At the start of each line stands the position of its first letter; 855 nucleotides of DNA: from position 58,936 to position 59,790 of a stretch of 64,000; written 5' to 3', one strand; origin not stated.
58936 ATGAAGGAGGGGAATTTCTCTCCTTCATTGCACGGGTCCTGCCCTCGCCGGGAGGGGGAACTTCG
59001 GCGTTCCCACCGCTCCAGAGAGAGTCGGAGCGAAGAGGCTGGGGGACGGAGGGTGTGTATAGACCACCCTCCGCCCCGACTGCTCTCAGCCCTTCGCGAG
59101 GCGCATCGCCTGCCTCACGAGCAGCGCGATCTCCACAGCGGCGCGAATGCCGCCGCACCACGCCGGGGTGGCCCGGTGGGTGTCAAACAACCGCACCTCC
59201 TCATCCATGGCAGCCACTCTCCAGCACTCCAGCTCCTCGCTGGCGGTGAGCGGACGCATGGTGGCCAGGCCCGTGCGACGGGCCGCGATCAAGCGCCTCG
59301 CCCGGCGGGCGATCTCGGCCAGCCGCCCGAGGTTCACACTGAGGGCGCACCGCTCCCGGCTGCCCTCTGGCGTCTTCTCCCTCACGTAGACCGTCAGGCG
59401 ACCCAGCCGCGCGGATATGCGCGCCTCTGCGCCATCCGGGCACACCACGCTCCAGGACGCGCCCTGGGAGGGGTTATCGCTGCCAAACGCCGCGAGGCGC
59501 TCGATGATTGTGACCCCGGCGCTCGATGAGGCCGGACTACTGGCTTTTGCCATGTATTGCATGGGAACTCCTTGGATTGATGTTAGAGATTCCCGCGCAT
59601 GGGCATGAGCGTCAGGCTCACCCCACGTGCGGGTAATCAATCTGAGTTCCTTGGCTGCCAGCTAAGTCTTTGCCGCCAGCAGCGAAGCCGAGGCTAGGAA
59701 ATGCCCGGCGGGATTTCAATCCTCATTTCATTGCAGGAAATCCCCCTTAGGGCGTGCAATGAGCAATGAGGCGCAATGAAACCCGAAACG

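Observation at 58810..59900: Two iteron-like repeat clusters with a duplicated 63-bp unit flank a small unknown gene.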

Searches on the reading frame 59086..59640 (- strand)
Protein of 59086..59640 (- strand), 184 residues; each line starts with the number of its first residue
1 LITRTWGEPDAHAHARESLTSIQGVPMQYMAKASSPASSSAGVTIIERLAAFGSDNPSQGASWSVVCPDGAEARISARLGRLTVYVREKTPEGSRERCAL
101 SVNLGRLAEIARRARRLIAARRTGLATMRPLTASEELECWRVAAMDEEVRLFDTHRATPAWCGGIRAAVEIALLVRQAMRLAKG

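Call 9: search_protein_families(library=pfam, proteins=[window:59086-59640:-], max_evalue=0.01)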
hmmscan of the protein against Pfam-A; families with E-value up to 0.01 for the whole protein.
window:59086-59640:- (184 aa): 0 families

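Call 15: find_homologous_proteins(query=window:59089-59562:-)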
Query seq(158 aa) (158 aa): 1 proteins with E <= 0.001 among 998 candidates.
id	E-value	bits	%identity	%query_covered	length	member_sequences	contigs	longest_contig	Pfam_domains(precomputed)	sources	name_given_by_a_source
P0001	5.0e-93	326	99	100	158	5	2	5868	-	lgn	-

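Call 38: search_protein_families(library=phrogs, proteins=[window:59086-59562:-], max_evalue=0.01)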
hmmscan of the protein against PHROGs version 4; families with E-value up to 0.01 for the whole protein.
window:59086-59562:- (158 aa): 0 families

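Call 39: search_protein_families(library=ncbifam, proteins=[window:59086-59562:-], max_evalue=0.01)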
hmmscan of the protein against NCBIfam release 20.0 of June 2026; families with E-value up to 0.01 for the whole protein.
window:59086-59562:- (158 aa): 0 families

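Call 48: search_protein_families(library=padloc, proteins=[window:59086-59562:-], max_evalue=0.01)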
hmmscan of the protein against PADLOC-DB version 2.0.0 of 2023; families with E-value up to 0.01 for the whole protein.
window:59086-59562:- (158 aa): 0 families

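Call 63: search_protein_representatives(protein=window:59086-59562:-)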
Query: 158 residues. Proteins with E-value up to 0.001 (for the whole library): 12; up to 1e-10: 6; up to 1e-30: 1. The best 12 are listed.
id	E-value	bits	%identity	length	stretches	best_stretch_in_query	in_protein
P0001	1.6e-93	326.3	99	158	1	1-158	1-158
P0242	7.6e-16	74.5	42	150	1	5-134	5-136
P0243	1.3e-14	70.4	37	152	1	25-146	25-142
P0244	1.4e-14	70.4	42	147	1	42-144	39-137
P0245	5.0e-12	62.1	43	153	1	35-141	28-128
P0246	1.7e-11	60.4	48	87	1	74-150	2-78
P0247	7.3e-10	55.1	34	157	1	20-144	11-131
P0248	5.2e-09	52.3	33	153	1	18-143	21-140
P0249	5.3e-09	52.3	32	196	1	24-144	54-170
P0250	3.1e-07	46.6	44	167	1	35-150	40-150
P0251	1.6e-05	41.0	39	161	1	48-150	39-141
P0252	1.7e-05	41.0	33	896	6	13-65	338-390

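Call 64: find_encoding_contigs(protein=P0242, flank=5000, max_places=3)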
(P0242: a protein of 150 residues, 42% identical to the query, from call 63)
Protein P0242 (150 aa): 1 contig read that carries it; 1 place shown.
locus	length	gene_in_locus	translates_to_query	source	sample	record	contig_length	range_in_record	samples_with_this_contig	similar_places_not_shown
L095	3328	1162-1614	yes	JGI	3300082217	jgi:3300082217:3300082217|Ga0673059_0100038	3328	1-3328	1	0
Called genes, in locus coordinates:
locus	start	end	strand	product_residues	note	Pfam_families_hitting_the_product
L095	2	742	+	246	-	?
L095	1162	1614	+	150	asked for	-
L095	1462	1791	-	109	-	-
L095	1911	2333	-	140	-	PF01978:TrmB (weak), PF01047:MarR, PF12802:MarR_2, PF13412:HTH_24 (weak), PF13463:HTH_27 (weak), PF09339:HTH_IclR (weak)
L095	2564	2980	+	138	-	PF00872:Transposase_mut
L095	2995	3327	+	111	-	?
